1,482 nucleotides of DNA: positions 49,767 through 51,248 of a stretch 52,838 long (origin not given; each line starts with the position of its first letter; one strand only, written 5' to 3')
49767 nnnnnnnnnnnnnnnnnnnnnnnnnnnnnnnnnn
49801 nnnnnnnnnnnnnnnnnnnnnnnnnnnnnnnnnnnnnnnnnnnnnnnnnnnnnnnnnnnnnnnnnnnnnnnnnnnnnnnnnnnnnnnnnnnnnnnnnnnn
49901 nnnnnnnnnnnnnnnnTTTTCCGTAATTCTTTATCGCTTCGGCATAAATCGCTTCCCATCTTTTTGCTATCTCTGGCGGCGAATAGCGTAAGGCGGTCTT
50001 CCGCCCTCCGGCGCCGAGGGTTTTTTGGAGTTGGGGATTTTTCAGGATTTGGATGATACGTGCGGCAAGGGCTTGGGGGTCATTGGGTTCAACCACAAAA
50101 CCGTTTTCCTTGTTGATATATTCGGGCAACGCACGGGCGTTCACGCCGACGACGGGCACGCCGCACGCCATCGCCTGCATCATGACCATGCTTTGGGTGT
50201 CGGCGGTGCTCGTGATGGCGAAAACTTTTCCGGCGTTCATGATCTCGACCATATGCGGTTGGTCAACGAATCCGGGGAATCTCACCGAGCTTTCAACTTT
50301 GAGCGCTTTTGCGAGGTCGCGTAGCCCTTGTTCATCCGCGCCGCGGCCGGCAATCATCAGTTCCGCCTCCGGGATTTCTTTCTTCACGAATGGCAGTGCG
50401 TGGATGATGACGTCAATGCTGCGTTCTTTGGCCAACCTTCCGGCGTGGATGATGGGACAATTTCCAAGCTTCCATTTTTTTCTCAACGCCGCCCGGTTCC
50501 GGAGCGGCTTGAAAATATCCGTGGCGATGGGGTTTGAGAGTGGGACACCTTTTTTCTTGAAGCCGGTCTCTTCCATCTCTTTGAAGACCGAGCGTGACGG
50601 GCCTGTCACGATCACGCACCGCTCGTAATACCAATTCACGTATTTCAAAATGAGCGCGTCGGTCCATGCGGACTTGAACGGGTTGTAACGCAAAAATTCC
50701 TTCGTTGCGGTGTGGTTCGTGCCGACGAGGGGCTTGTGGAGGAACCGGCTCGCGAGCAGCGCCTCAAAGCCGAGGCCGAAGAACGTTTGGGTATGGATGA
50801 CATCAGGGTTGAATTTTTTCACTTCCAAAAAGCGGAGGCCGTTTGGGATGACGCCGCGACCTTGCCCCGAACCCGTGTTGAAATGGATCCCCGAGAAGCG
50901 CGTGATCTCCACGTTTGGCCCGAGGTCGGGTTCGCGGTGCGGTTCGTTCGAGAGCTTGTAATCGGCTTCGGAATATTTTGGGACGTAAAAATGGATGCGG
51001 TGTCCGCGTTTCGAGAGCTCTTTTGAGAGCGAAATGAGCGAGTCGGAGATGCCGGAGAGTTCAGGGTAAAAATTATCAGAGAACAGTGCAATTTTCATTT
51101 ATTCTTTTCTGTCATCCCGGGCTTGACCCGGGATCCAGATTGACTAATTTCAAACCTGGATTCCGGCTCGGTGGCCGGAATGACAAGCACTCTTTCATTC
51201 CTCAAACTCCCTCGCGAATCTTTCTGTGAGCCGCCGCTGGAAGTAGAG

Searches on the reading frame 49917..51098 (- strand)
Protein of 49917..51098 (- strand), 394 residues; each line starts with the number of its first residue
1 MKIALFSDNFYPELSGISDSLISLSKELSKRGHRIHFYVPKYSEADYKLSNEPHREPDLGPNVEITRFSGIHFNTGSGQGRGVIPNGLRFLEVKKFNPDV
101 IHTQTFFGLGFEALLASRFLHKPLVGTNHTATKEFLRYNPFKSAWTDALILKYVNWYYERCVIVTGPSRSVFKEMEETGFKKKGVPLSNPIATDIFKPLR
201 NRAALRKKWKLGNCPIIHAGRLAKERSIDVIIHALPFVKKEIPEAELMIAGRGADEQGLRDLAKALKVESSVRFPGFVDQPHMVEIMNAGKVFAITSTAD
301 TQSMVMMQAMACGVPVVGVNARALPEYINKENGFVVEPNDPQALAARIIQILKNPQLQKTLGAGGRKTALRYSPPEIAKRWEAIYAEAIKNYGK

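Call 71: search_protein_families(library=pfam, proteins=[window:49917-51098:-], max_evalue=0.001)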
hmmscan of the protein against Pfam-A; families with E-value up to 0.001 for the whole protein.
window:49917-51098:- (394 aa): 6 families
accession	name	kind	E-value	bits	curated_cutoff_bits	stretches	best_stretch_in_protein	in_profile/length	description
PF00534.26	Glycos_transf_1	-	7.7e-34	117.1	26.4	1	216-367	18-171/172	Glycosyl transferases group 1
PF13692.12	Glyco_trans_1_4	-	1.4e-31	110.1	27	1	216-354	4-142/142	Glycosyl transferases group 1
PF13439.12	Glyco_transf_4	-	6.4e-20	72.3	28.5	1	16-193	3-168/170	Glycosyltransferase Family 4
PF13579.12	Glyco_trans_4_4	-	4.5e-09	37.3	29.7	1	16-181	2-148/158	Glycosyl transferase 4-like domain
PF13524.12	Glyco_trans_1_2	-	1.1e-06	29.2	25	1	240-371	10-131/144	Glycosyl transferase-like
PF20706.3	GT4-conflict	-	0.00091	18.7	26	0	204-329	193-321/385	Family 4 Glycosyltransferase in conflict systems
